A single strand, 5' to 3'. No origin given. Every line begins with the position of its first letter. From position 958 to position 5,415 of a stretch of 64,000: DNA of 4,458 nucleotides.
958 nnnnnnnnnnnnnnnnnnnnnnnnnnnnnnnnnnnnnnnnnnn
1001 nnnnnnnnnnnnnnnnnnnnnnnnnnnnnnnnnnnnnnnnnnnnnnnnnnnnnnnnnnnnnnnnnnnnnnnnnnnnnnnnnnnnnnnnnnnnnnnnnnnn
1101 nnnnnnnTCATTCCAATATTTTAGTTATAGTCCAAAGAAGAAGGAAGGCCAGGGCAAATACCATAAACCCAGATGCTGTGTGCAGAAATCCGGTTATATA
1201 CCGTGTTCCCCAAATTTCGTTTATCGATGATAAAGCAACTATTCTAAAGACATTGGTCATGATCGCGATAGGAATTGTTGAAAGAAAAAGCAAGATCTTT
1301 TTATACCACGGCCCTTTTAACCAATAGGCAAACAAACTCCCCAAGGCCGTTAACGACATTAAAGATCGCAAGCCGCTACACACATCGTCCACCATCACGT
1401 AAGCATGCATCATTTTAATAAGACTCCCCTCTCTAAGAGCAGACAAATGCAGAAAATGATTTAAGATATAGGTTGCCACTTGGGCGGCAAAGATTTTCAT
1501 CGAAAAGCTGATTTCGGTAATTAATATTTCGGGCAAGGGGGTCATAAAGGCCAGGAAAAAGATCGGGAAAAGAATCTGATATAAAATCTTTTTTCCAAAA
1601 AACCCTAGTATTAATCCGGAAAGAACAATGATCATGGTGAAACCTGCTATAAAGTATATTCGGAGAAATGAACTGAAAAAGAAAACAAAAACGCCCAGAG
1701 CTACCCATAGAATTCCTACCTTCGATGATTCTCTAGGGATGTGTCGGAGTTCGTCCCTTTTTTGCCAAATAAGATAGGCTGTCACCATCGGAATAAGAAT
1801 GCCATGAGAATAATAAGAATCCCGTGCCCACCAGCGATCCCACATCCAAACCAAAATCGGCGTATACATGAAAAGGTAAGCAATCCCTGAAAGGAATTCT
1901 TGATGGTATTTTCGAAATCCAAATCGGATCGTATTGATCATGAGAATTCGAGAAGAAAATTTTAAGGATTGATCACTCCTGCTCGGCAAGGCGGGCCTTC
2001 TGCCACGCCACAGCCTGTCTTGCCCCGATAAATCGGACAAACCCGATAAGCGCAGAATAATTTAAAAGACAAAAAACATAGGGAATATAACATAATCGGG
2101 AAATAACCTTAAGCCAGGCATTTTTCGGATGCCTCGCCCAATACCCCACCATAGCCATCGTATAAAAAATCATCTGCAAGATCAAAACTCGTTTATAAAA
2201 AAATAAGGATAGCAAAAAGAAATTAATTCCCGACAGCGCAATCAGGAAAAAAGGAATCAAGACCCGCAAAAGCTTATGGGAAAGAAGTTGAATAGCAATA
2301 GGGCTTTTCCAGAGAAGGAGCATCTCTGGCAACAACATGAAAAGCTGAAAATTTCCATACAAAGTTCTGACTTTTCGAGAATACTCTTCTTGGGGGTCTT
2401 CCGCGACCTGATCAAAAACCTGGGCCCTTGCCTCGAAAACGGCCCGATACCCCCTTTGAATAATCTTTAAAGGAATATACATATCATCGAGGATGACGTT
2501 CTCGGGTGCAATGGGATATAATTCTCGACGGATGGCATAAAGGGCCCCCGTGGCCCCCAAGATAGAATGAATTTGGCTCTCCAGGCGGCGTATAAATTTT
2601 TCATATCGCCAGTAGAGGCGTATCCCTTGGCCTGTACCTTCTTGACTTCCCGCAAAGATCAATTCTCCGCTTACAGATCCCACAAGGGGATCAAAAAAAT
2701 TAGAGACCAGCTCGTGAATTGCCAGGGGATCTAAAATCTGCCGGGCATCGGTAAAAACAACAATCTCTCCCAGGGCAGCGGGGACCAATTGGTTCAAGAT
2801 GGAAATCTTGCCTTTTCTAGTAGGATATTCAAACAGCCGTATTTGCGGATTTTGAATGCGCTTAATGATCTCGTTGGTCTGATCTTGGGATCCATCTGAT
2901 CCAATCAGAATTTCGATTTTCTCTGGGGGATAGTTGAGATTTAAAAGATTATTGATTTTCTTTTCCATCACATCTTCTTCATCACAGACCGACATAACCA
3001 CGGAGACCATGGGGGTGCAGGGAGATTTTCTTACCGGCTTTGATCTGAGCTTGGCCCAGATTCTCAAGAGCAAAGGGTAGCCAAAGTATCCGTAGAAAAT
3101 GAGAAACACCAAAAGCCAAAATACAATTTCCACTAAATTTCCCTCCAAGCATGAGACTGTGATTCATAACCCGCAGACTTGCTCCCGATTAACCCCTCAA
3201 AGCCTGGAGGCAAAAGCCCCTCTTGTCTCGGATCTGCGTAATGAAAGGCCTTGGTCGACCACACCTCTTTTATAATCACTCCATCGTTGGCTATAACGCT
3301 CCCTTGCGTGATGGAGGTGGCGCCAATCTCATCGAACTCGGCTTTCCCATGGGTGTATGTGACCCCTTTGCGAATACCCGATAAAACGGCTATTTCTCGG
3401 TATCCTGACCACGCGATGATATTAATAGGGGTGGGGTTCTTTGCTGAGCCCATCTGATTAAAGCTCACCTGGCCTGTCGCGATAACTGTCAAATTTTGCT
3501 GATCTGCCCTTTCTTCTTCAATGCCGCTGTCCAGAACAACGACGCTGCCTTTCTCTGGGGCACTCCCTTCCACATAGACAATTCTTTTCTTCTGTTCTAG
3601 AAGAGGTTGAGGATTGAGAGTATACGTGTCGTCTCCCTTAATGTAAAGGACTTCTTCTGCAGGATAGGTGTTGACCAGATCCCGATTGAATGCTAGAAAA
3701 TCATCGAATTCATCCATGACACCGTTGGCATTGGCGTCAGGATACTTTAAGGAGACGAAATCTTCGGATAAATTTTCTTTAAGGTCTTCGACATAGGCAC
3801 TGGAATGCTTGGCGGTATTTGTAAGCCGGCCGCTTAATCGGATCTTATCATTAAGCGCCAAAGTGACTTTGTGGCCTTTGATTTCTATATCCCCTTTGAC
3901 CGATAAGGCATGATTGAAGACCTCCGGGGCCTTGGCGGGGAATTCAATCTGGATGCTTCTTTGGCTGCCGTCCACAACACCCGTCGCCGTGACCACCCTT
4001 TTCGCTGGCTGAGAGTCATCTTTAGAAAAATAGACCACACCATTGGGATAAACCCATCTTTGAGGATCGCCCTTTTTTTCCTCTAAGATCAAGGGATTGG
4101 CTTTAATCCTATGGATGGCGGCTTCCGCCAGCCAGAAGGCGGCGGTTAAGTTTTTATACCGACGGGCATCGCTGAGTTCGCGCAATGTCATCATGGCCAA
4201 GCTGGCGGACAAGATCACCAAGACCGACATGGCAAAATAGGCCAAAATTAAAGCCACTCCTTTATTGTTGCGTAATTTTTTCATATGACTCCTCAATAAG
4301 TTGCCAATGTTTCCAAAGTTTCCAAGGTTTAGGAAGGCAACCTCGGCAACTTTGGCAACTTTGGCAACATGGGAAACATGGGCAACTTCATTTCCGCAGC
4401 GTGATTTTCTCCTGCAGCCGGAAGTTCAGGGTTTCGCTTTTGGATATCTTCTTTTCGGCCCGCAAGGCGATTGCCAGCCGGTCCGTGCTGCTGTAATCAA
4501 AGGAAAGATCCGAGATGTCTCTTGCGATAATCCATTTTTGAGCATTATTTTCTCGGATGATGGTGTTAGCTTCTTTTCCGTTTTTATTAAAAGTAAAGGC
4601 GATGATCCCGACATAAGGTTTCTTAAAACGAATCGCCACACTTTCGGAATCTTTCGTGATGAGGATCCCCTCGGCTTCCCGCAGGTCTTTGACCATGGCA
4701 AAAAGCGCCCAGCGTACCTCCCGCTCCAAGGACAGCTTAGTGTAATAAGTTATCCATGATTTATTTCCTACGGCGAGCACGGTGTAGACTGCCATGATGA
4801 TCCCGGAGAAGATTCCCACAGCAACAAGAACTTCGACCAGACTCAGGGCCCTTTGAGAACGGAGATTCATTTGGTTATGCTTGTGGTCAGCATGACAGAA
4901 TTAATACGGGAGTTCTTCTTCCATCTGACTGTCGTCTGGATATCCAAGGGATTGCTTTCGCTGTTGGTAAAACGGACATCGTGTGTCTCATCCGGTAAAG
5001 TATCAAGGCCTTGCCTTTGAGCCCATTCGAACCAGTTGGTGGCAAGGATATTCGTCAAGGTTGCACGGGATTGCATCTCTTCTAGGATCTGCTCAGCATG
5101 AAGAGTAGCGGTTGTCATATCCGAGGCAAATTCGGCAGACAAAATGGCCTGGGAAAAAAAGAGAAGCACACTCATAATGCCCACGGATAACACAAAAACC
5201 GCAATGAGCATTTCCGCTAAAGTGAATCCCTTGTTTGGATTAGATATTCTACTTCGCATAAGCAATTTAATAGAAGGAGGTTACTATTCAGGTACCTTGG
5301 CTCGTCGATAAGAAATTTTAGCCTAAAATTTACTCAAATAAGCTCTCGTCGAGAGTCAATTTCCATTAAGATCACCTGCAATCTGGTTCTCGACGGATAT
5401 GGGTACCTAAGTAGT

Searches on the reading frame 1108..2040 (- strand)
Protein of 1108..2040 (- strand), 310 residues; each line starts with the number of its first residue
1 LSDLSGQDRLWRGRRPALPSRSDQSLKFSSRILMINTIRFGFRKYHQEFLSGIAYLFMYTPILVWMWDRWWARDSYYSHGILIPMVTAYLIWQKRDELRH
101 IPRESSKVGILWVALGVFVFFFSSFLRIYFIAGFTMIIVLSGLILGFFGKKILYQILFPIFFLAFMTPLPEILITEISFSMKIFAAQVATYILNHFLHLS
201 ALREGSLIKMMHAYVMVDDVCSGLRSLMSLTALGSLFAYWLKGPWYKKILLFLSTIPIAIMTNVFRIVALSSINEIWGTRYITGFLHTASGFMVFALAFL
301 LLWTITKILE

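Call 8: search_protein_families(library=pfam, proteins=[window:1108-2040:-], max_evalue=0.01)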
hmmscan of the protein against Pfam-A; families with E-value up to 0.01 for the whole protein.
window:1108-2040:- (310 aa): 1 family
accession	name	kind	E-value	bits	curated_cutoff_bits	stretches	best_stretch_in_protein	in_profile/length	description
PF09721.15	Exosortase_EpsH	-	5.5e-62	209.9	25.7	1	54-307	3-252/254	Transmembrane exosortase (Exosortase_EpsH)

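Call 9: search_protein_families(library=ncbifam, proteins=[window:1108-2040:-], max_evalue=0.01)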
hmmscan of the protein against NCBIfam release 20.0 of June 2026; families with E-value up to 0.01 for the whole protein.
window:1108-2040:- (310 aa): 15 families
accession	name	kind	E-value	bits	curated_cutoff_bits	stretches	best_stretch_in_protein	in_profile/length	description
TIGR04152.1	exosort_VPLPA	exception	3.2e-55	188.1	400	1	69-309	3-242/486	VPLPA-CTERM-specific exosortase XrtD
NF038142.1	exosort_XrtW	exception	4.4e-52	177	425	1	50-309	7-265/494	exosortase W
TIGR03109.2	exosort_XrtA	exception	6.5e-48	163.4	208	1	53-307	8-257/261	exosortase A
TIGR02602.1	8TM_EpsH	subfamily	1.2e-43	149.4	105.55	1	70-309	3-240/241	exosortase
NF035943.2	exosort_XrtV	exception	1.3e-43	149.3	313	1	50-309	7-266/270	exosortase V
TIGR03113.1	exosort_XrtB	exception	2.3e-30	106.2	275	1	55-309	8-264/268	exosortase B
TIGR04178.1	exo_archaeo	signature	1.7e-19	69.9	23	1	216-309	2-95/97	exosortase/archaeosortase family protein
TIGR04151.1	exosort_VPDSG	exception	3.3e-19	69.4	300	1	74-305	55-295/306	VPDSG-CTERM-specific exosortase XrtC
TIGR04156.1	cyanoexo_CrtB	exception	5.7e-17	62.1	300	1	56-302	11-259/280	cyanoexosortase B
NF033770.1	exosort_XrtT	exception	7e-16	57.8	250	1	57-302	11-260/472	exosortase T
TIGR04489.1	exosort_XrtO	exception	6.4e-14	51.6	250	1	61-306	7-255/451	exosortase O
NF033464.1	cyanoexo_CrtC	exception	1.6e-11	44.3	225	1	51-300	10-265/278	cyanoexosortase C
NF012182.0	exosortase_XrtQ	exception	2.5e-09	37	270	1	60-298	18-247/256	exosortase Q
TIGR03762.1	archaeo_artC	exception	0.00068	19.5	100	1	212-301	178-266/274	archaeosortase C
NF046081.1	exosort_XrtX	exception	0.00079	19.4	170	1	200-305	58-157/168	exosortase X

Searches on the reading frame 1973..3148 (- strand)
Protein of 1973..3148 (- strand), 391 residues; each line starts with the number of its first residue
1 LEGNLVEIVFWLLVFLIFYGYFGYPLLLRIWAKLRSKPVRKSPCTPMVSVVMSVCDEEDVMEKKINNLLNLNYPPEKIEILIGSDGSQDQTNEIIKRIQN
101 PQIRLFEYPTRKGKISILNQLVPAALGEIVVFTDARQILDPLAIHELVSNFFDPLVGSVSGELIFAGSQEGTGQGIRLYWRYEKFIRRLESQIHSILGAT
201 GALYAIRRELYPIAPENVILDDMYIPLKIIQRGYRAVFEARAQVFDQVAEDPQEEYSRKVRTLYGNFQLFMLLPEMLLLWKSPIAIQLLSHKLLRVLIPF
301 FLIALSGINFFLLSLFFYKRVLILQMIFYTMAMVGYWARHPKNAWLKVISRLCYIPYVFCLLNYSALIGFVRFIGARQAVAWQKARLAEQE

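Call 8: search_protein_families(library=pfam, proteins=[window:1973-3148:-], max_evalue=0.01)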
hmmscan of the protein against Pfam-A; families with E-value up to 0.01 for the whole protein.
window:1973-3148:- (391 aa): 4 families
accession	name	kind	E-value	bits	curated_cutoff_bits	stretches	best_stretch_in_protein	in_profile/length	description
PF00535.33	Glycos_transf_2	-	1.1e-17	65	23.3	1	49-210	1-163/168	Glycosyl transferase family 2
PF13641.12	Glyco_tranf_2_3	-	2.7e-09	37.8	27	1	47-265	2-230/230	Glycosyltransferase like family 2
PF13632.12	Glyco_trans_2_3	-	4.2e-09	37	27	1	129-316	1-196/198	Glycosyl transferase family group 2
PF13506.12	Glyco_transf_21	-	0.0017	18.3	21.7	0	113-209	17-112/174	Glycosyl transferase family 21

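Call 9: search_protein_families(library=ncbifam, proteins=[window:1973-3148:-], max_evalue=0.01)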
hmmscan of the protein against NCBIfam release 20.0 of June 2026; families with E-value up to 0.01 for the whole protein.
window:1973-3148:- (391 aa): 17 families
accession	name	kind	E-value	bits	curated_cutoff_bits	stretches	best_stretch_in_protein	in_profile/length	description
TIGR03937.1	PgaC_IcaA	equivalog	1.7e-19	70.1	422.3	1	28-330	27-345/407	poly-beta-1,6-N-acetyl-D-glucosamine synthase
TIGR03965.1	mycofact_glyco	equivalog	3.2e-13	49.4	280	1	42-166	70-194/467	mycofactocin biosynthesis glycosyltransferase MftF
TIGR03111.1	glyc2_xrt_Gpos1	hypoth_equivalog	5.1e-11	42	363.95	1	11-209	13-225/439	TIGR03111 family XrtG-associated glycosyltransferase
NF041875.1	EPS_EpsD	equivalog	6.3e-08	32.4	370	1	48-135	1-88/325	exopolysaccharide biosynthesis glycosyltransferase EpsD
NF050050.1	ProtGlycPglI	equivalog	4.5e-06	26.2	500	1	46-150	2-107/306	GalNAc(5)-diNAcBac-PP-undecaprenol beta-1,3-glucosyltransferase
NF007482.0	PRK10073.1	equivalog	5.6e-06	25.6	423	1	45-147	5-106/334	glycosyltransferase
TIGR03469.1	HpnB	hypoth_equivalog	1.4e-05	24.3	379.25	1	6-100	7-97/386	hopene-associated glycosyltransferase HpnB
TIGR03472.1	HpnI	equivalog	2.6e-05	23.2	310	1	32-160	27-160/373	bacteriohopanetetrol glucosamine biosynthesis glycosyltransferase HpnI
TIGR04242.1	nodulat_NodC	equivalog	5.9e-05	22.2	550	1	39-165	41-170/395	chitooligosaccharide synthase NodC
NF053739.1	GlytfEpsEBac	equivalog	6e-05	22.2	450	1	46-137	1-93/265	glycosyltransferase EpsE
NF047588.1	GlcsyltransPgfSStrep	equivalog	8.2e-05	22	500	1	48-152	3-111/308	glycosyltransferase PgfS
NF010496.0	PRK13915.1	equivalog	0.0002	20.5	262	1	46-150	31-141/307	glucosyl-3-phosphoglycerate synthase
TIGR03030.1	CelA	equivalog_domain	0.00041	18.5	699.1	0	28-92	111-180/714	UDP-forming cellulose synthase catalytic subunit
TIGR04283.1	glyco_like_mftF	equivalog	0.001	18.7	182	1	48-139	1-85/221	TIGR04283 family arsenosugar biosynthesis glycosyltransferase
NF041865.1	EpsU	equivalog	0.0014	17.7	700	1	14-94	7-87/394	exopolysaccharide biosynthesis GT2 family glycosyltransferase EpsU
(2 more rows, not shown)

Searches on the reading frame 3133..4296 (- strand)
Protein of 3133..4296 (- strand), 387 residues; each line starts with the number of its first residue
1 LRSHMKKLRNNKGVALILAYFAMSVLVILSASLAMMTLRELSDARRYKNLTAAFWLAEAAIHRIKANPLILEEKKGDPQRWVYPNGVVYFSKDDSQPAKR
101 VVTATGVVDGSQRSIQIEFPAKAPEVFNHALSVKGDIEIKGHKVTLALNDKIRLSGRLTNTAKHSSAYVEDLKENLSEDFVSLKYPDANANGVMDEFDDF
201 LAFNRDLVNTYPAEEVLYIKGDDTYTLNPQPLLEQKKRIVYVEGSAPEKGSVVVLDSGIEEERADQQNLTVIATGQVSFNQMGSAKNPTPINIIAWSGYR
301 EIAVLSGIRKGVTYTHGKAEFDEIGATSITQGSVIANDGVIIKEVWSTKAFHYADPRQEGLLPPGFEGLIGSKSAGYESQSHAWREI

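Call 8: search_protein_families(library=pfam, proteins=[window:3133-4296:-], max_evalue=0.01)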
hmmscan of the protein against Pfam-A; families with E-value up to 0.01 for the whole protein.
window:3133-4296:- (387 aa): 0 families

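Call 9: search_protein_families(library=ncbifam, proteins=[window:3133-4296:-], max_evalue=0.01)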
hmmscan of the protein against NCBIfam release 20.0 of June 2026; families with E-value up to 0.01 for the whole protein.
window:3133-4296:- (387 aa): 0 families

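Call 31: search_protein_families(library=pfam, proteins=[window:3133-4296:-], max_evalue=10)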
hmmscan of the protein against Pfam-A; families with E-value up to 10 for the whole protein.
window:3133-4296:- (387 aa): 0 families

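Call 69: search_solved_structures(query=A4, max_evalue=10)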
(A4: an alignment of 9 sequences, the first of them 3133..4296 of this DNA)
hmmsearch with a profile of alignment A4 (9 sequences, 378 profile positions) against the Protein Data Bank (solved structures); distinct sequences matched with E-value up to 10: 0.

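Call 72: find_homologous_proteins(query=window:3133-4296:-)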
Query window:3133-4296:- (387 aa): 44 proteins with E <= 0.001 among 5156 candidates.
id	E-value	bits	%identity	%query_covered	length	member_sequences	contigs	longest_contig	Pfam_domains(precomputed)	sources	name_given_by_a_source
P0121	2.0e-208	710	100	82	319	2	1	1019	-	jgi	-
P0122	1.0e-126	441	54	99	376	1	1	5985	-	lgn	-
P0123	1.4e-124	434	54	98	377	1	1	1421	-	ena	-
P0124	1.0e-123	431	52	100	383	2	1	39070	-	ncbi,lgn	-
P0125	2.4e-115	404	52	99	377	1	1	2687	-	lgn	-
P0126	2.2e-114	400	52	99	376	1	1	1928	-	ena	-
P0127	6.7e-113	396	49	98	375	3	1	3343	-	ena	-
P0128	6.8e-112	392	50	98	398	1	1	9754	-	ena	-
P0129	1.1e-111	392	49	98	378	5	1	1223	-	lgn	-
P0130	1.1e-111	391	50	99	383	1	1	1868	-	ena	-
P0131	1.3e-110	388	49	99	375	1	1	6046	-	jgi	jgi:hypothetical protein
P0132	2.1e-109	384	50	98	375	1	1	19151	-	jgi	jgi:hypothetical protein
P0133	7.1e-109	382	48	98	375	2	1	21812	-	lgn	-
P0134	9.5e-108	379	46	98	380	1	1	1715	-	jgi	-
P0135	3.2e-105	370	45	98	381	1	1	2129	-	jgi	jgi:hypothetical protein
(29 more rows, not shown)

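Call 80: predict_structure(alignment_id=A7)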
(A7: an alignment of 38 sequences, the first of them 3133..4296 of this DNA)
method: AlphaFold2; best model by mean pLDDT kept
length: 387 residues; sequences in the alignment: 38
mean_pLDDT: 88.9   pTM: 0.76
mean pLDDT of the five models: 88.9, 88.9, 87.6, 87.6, 87.4
residues with pLDDT >= 90: 241; 70-90: 114; 50-70: 28; < 50: 4
segments of 3 or more residues with pLDDT < 50: 1-4
pLDDT, mean of each block of 10 residues (from residue 1): 50 83 91 87 92 95 86 72 93 79 94 92 87 97 97 97 97 94 89 92 93 95 94 88 97 87 73 98 84 97 93 97 96 97 97 88 81 65 85
secondary structure, 60 per line:
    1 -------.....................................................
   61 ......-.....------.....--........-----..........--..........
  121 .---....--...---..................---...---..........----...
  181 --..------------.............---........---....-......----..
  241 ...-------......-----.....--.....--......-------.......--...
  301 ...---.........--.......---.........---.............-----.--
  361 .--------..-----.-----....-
elements in order: H8-66 H68-72 E79-83 E86-93 E99-108 E111-121 H125-128 E131-133 E137-154 E158-160 E164-173 H197-209 E216-220 E224-227 H229-234 E239-243 E251-256 H262-266 E269-273 E276-281 E289-295 E298-303 E307-315 E318-324 E328-336 E340-352 E383-386

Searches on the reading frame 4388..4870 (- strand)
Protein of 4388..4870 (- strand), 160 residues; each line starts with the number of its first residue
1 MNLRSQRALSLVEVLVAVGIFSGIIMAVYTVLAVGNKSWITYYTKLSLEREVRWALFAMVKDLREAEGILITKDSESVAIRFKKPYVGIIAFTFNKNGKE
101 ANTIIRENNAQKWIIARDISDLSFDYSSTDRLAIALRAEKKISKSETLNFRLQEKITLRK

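Call 8: search_protein_families(library=pfam, proteins=[window:4388-4870:-], max_evalue=0.01)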
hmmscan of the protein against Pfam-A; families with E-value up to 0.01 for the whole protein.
window:4388-4870:- (160 aa): 1 family
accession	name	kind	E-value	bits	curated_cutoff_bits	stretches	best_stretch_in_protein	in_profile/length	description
PF07963.17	N_methyl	-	0.00069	19.5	21.2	1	4-22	2-20/27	Prokaryotic N-terminal methylation motif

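Call 9: search_protein_families(library=ncbifam, proteins=[window:4388-4870:-], max_evalue=0.01)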
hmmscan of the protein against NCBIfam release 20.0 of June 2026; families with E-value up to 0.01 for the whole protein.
window:4388-4870:- (160 aa): 4 families
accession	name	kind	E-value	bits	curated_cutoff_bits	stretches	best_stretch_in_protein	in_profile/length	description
NF007848.0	PRK10557.1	equivalog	4.9e-09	35.8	120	1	5-102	9-105/192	prepilin peptidase-dependent protein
TIGR01711.1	gspJ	equivalog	0.0006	19.7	64.85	1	9-68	3-62/192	type II secretion system minor pseudopilin GspJ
TIGR02599.1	TIGR02599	subfamily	0.0022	17.3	256.5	1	9-66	2-59/361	Verru_Chthon cassette protein C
TIGR02532.1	IV_pilin_GFxxxE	domain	0.0035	17.1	16.3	1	6-29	1-24/24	prepilin-type N-terminal cleavage/methylation domain-containing protein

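Call 31: search_protein_families(library=pfam, proteins=[window:4388-4870:-], max_evalue=10)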
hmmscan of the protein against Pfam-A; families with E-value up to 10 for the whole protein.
window:4388-4870:- (160 aa): 1 family
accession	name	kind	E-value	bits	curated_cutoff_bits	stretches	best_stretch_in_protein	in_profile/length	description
PF07963.17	N_methyl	-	0.00069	19.5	21.2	1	4-22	2-20/27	Prokaryotic N-terminal methylation motif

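Call 70: search_solved_structures(query=A5, max_evalue=10)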
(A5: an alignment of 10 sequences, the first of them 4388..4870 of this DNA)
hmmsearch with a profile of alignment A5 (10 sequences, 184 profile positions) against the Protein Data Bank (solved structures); distinct sequences matched with E-value up to 10: 3.
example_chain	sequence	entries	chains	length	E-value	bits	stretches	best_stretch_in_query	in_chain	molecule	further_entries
7tgg_A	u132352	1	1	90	0.0018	21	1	9-44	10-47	Geopilin domain 1 protein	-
9egp_A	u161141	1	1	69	0.0059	19.4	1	20-44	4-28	Geopilin domain 1 protein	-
9laa_A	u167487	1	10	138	0.045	16.5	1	15-44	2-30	Type IV pilin protein PilA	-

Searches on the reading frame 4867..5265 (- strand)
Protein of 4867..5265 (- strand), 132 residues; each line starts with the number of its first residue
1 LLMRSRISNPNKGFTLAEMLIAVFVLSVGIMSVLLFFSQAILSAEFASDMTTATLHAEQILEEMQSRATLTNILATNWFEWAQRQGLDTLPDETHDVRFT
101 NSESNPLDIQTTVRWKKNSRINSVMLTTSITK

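Call 8: search_protein_families(library=pfam, proteins=[window:4867-5265:-], max_evalue=0.01)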
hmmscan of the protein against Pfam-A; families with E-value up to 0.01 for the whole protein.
window:4867-5265:- (132 aa): 1 family
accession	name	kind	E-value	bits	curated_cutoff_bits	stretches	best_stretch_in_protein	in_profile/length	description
PF07963.17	N_methyl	-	5.4e-07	29.4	21.2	1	10-33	3-26/27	Prokaryotic N-terminal methylation motif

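Call 9: search_protein_families(library=ncbifam, proteins=[window:4867-5265:-], max_evalue=0.01)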
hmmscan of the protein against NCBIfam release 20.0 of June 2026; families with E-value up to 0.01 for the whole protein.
window:4867-5265:- (132 aa): 7 families
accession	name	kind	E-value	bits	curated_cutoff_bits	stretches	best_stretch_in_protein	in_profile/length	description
TIGR02523.1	type_IV_pilV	equivalog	1.7e-08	35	52.2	1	12-71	2-61/139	type IV pilus modification protein PilV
TIGR02532.1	IV_pilin_GFxxxE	domain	1.8e-05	24.4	16.3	1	12-33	2-23/24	prepilin-type N-terminal cleavage/methylation domain-containing protein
NF047828.1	T3SSXpsI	equivalog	0.00013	21.9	150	1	12-118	2-114/132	type II secretion system protein XpsI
NF041002.1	pilin_ComGF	equivalog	0.00048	20.4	80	1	11-66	1-58/139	competence type IV pilus minor pilin ComGF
TIGR01707.1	gspI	equivalog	0.0021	18.6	44.35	1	13-66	1-54/101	type II secretion system minor pseudopilin GspI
NF041013.1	T4P_ComGE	equivalog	0.0029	17.7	49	1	11-35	3-26/83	competence type IV pilus minor pilin ComGE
NF040982.1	ComGD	equivalog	0.0075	16.7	70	0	11-72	1-58/139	competence type IV pilus minor pilin ComGD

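Call 31: search_protein_families(library=pfam, proteins=[window:4867-5265:-], max_evalue=10)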
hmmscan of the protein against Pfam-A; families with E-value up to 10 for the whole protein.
window:4867-5265:- (132 aa): 1 family
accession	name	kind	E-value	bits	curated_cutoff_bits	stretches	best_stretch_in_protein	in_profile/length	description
PF07963.17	N_methyl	-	5.4e-07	29.4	21.2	1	10-33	3-26/27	Prokaryotic N-terminal methylation motif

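Call 71: search_solved_structures(query=A6, max_evalue=10)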
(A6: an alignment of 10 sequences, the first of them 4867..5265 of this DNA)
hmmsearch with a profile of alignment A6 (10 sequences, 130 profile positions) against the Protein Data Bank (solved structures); distinct sequences matched with E-value up to 10: 3.
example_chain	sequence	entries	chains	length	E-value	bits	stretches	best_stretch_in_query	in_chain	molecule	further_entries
9egp_A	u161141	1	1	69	0.014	18.3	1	3-26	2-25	Geopilin domain 1 protein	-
7tgg_A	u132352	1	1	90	0.026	17.4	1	3-26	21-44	Geopilin domain 1 protein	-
9laa_A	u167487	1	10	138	0.075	15.9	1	3-30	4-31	Type IV pilin protein PilA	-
